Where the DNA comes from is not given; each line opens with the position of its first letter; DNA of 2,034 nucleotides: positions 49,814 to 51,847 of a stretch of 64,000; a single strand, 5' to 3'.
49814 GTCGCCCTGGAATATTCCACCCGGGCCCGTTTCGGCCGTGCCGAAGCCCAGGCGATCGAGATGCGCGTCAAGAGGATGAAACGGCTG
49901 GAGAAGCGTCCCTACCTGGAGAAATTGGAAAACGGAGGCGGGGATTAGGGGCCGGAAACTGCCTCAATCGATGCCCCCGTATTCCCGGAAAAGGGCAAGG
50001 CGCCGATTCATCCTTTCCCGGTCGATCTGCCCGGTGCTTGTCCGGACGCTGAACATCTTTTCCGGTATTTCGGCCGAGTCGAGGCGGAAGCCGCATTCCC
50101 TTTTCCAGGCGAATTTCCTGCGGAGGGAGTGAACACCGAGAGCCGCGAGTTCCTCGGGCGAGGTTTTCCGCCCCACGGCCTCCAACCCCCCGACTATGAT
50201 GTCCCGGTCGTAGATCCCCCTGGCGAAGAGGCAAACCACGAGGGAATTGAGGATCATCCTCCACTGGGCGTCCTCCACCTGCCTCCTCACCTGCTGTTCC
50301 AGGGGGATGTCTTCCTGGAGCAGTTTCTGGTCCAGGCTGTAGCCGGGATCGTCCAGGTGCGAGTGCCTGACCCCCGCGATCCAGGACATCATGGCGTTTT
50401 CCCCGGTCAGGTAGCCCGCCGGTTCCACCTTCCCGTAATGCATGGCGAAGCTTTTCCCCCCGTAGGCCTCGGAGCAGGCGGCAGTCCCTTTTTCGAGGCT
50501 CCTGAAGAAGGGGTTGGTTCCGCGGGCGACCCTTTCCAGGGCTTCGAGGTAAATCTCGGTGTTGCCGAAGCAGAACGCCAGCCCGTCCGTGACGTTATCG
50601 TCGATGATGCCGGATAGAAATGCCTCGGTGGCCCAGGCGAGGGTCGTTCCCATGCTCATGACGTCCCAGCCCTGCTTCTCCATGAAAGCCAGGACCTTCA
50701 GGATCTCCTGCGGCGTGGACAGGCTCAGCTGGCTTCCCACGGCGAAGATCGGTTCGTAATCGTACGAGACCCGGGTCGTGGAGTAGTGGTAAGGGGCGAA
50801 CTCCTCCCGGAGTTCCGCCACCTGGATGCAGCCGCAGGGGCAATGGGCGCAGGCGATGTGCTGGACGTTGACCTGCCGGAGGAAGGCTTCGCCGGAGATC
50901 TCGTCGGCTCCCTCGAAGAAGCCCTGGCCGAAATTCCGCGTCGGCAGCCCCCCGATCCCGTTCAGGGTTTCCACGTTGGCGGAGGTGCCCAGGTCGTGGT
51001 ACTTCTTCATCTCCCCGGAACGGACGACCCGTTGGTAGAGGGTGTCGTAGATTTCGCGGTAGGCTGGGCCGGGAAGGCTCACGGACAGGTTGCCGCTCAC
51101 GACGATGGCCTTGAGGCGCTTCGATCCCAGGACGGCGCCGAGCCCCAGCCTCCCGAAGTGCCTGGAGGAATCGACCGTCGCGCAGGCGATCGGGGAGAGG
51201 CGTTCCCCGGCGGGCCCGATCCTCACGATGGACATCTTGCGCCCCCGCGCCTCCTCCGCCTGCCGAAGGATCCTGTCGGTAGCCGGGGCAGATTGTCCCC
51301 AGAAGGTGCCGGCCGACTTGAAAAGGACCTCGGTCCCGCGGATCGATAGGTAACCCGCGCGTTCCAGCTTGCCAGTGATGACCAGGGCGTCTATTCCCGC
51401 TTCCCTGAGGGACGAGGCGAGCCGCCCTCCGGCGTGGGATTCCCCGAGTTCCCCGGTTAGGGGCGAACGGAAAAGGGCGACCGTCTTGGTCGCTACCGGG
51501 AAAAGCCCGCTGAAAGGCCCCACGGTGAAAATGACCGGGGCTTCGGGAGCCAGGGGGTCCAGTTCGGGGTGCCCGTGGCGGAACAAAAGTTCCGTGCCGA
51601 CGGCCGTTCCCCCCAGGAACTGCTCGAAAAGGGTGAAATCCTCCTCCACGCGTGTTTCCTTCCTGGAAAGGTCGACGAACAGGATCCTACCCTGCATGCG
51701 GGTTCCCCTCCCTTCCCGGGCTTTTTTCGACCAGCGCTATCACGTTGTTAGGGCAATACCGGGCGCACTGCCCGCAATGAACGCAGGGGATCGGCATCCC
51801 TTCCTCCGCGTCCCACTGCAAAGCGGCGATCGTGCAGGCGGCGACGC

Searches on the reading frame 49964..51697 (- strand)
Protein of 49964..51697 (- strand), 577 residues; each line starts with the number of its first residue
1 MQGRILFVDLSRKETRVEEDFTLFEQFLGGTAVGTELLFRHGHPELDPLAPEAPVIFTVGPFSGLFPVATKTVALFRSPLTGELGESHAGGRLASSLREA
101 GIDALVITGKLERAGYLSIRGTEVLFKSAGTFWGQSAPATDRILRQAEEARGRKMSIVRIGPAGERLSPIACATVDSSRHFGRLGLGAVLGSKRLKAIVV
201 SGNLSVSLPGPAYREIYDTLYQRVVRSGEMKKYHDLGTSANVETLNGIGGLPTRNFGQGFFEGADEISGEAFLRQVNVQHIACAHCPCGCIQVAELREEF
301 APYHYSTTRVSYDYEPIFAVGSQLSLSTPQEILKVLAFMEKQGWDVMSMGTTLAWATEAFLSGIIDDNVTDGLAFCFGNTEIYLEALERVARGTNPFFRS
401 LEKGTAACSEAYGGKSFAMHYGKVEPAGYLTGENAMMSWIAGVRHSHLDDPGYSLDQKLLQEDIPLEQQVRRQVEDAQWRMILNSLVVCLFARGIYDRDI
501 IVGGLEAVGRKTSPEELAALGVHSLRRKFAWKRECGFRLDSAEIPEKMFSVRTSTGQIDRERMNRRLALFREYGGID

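Call 42: search_protein_families(library=pfam, proteins=[window:49964-51697:-])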
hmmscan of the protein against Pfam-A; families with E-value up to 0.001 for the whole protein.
window:49964-51697:- (577 aa): 2 families
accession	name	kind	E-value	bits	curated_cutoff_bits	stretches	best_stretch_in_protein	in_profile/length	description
PF02730.20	AFOR_N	-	2.5e-62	210.6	29.8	1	3-202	1-198/199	Aldehyde ferredoxin oxidoreductase, N-terminal domain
PF01314.23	AFOR_C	-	9e-52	176.9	27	1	219-563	5-354/385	Aldehyde ferredoxin oxidoreductase, domains 2 & 3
